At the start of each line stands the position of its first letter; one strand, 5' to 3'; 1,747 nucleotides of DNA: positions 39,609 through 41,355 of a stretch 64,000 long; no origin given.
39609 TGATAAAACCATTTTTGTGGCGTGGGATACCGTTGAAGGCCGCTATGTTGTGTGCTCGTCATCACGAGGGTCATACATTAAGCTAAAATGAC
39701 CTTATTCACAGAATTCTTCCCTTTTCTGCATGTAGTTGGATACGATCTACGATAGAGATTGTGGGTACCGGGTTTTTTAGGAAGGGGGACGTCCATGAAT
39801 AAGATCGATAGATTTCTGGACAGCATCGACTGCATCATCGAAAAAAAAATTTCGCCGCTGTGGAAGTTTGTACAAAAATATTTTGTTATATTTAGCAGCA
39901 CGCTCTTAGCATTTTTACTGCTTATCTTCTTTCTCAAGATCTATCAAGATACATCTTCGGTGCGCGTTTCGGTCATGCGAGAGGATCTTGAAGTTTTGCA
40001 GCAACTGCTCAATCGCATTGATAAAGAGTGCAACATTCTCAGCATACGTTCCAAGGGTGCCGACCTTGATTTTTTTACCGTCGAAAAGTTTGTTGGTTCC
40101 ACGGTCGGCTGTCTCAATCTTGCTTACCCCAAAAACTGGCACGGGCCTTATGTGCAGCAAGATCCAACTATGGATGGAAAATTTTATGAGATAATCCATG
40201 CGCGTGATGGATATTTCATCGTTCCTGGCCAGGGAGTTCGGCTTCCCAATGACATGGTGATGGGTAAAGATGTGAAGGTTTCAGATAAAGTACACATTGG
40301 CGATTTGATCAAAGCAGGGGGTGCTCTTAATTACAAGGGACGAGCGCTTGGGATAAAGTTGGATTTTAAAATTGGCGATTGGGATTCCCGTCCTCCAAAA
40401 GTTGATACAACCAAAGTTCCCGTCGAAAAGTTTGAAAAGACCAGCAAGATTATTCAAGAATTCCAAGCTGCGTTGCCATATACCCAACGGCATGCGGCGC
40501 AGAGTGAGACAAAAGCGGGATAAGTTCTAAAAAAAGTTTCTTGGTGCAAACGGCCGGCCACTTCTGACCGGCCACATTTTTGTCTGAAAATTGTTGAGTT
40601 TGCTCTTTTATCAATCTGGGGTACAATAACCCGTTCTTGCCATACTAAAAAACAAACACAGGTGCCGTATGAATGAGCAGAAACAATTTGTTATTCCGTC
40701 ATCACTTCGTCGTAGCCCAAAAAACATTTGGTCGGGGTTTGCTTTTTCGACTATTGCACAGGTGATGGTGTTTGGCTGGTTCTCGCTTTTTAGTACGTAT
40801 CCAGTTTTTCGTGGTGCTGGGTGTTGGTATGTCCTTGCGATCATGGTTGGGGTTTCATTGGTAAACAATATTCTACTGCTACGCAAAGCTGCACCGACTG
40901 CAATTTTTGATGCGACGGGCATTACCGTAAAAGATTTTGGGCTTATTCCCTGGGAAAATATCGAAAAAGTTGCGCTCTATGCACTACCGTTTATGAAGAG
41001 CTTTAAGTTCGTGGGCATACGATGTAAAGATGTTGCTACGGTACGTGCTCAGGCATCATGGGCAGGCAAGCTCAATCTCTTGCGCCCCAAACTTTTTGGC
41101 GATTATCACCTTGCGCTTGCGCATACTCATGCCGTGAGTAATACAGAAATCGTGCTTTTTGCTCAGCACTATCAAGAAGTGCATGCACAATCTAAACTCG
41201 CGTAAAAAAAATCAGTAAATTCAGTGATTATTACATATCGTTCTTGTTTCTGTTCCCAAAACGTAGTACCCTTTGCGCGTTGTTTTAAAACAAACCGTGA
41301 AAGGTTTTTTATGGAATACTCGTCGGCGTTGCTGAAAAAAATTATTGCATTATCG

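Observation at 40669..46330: Four tandem paralogs of an uncharacterised membrane-anchored domain, the last fused to a giant ankyrin array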

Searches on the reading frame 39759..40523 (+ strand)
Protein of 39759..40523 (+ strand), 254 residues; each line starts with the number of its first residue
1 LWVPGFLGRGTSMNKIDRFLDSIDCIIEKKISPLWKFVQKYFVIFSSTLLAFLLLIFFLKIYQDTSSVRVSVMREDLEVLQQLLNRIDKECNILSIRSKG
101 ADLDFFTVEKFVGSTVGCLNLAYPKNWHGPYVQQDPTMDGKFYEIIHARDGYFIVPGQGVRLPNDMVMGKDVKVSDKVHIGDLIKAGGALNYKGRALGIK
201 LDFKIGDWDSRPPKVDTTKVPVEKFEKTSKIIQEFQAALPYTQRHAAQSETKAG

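Call 14: search_protein_families(library=pfam, proteins=[window:39759-40523:+], max_evalue=0.01)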
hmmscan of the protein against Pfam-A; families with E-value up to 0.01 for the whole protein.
window:39759-40523:+ (254 aa): 1 family
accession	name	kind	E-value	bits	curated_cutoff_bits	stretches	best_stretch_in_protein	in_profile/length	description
PF05868.16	Rotavirus_VP7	-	0.0055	16.6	24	1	58-125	46-113/249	Rotavirus major outer capsid protein VP7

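Call 75: search_protein_families(library=ncbifam, proteins=[window:39759-40523:+], max_evalue=0.001)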
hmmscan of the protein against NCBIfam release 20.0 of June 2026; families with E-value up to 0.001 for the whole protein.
window:39759-40523:+ (254 aa): 0 families

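Call 87: search_protein_families(library=pfam, proteins=[window:39795-40520:+], max_evalue=10)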
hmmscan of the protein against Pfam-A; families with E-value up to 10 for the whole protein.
window:39795-40520:+ (242 aa): 4 families
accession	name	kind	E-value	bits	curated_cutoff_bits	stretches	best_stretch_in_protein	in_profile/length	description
PF05868.16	Rotavirus_VP7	-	0.005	16.7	24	1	46-113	46-113/249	Rotavirus major outer capsid protein VP7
PF13721.11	SecD-TM1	-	0.023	15.6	30.5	1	21-90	5-68/103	SecD export protein N-terminal TM region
PF03034.20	PSS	-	0.074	13.1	25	1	22-105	5-81/273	Phosphatidyl serine synthase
PF08625.16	Utp13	-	0.26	11.7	25.9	1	207-236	93-122/140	Utp13 specific WD40 associated domain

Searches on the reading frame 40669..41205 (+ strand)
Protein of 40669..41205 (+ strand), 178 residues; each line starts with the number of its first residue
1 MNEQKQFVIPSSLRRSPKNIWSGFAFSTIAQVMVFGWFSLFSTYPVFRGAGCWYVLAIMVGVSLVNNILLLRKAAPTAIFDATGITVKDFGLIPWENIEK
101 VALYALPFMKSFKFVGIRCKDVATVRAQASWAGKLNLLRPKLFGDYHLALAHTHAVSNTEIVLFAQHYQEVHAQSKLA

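Call 3: search_protein_families(library=pfam, proteins=[window:40669-41205:+], max_evalue=1)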
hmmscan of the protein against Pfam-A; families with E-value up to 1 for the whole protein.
window:40669-41205:+ (178 aa): 1 family
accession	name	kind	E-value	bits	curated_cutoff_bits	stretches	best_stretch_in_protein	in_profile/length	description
PF10958.13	DUF2759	-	0.0043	17.2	22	1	18-40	20-40/51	Protein of unknown function (DUF2759)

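Call 16: find_homologous_proteins(query=window:40669-41202:+, max_evalue=0.01)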
Query window:40669-41202:+ (178 aa): 3 proteins with E <= 0.01 among 64 candidates.
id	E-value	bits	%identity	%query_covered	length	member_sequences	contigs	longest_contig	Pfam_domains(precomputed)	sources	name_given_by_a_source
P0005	1.3e-105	368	92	100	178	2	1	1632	-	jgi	jgi:membrane protein YdbS with pleckstrin-like domain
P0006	2.8e-100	351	87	100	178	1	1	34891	-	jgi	jgi:hypothetical protein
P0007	5.4e-63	230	60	100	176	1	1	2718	-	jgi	jgi:hypothetical protein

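Call 19: find_encoding_contigs(protein=P0007, flank=5000, max_places=4)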
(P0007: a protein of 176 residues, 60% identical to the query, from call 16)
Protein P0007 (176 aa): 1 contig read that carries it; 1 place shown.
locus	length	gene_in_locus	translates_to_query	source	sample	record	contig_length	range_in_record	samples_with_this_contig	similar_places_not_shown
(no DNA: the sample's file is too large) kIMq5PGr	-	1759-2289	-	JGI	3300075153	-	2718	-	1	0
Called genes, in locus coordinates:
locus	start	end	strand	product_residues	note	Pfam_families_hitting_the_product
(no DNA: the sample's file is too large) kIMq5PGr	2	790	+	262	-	?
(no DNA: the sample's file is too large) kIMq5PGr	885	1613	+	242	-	-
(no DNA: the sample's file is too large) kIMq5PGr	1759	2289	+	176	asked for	-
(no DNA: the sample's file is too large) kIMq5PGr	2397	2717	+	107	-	?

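Call 26: search_protein_families(library=pfam, alignment_id=A3, max_evalue=10)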
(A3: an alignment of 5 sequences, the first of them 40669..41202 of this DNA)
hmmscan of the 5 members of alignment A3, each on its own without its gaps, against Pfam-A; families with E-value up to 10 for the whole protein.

A. member 1, window:40669-41202:+ (178 aa): 1 family
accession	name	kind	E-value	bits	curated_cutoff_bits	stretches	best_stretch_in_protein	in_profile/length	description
PF10958.13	DUF2759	-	0.0043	17.2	22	1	18-40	20-40/51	Protein of unknown function (DUF2759)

B. families by the number of members that match (of 5 scanned): 5 families
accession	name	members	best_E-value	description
PF10958.13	DUF2759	2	0.004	Protein of unknown function (DUF2759)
PF06081.17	ArAE_1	1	0.0082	Aromatic acid exporter family member 1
PF09018.17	Phage_Capsid_P3_N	1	0.24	P3 major capsid protein N-terminal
PF11201.13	DUF2982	1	0.25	Protein of unknown function (DUF2982)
PF11293.13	DUF3094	1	1.8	Protein of unknown function (DUF3094)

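Call 35: search_protein_families(library=ncbifam, proteins=[window:40669-41202:+], max_evalue=10)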
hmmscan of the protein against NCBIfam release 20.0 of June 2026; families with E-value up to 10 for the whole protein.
window:40669-41202:+ (178 aa): 1 family
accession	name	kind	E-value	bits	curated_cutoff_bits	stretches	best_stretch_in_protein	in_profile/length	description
NF041635.1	STM3941_fam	subfamily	4.9e-06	26.5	40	1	25-130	14-116/157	STM3941 family protein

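Call 37: predict_structure(alignment_id=A5)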
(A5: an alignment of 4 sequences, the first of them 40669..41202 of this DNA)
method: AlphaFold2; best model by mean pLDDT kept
length: 178 residues; sequences in the alignment: 4
mean_pLDDT: 44.7   pTM: 0.27
mean pLDDT of the five models: 44.7, 42.9, 40.8, 39.8, 37.9
residues with pLDDT >= 90: 0; 70-90: 0; 50-70: 56; < 50: 122
segments of 3 or more residues with pLDDT < 50: 1-20, 48-51, 66-94, 99-116, 125-163, 174-178
pLDDT, mean of each block of 10 residues (from residue 1): 28 41 57 61 51 53 47 34 34 47 40 47 48 40 40 38 50 47
secondary structure, 60 per line:
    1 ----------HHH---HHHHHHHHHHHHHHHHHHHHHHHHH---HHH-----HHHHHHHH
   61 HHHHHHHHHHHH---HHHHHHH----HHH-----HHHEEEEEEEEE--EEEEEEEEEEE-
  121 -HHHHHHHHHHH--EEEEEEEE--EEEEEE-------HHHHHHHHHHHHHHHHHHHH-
elements in order: H17-41 H53-72 H76-82 E98-106 E109-119 H122-132 E135-142 E145-150 H158-177

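Call 52: search_solved_structures(query=A3, max_evalue=10, show_alignments=2)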
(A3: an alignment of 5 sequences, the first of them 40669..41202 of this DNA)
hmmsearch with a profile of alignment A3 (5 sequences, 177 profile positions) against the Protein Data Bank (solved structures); distinct sequences matched with E-value up to 10: 1.
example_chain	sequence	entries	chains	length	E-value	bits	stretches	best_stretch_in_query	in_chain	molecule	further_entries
6bhp_A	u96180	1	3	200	0.35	13.7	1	37-95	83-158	Membrane protein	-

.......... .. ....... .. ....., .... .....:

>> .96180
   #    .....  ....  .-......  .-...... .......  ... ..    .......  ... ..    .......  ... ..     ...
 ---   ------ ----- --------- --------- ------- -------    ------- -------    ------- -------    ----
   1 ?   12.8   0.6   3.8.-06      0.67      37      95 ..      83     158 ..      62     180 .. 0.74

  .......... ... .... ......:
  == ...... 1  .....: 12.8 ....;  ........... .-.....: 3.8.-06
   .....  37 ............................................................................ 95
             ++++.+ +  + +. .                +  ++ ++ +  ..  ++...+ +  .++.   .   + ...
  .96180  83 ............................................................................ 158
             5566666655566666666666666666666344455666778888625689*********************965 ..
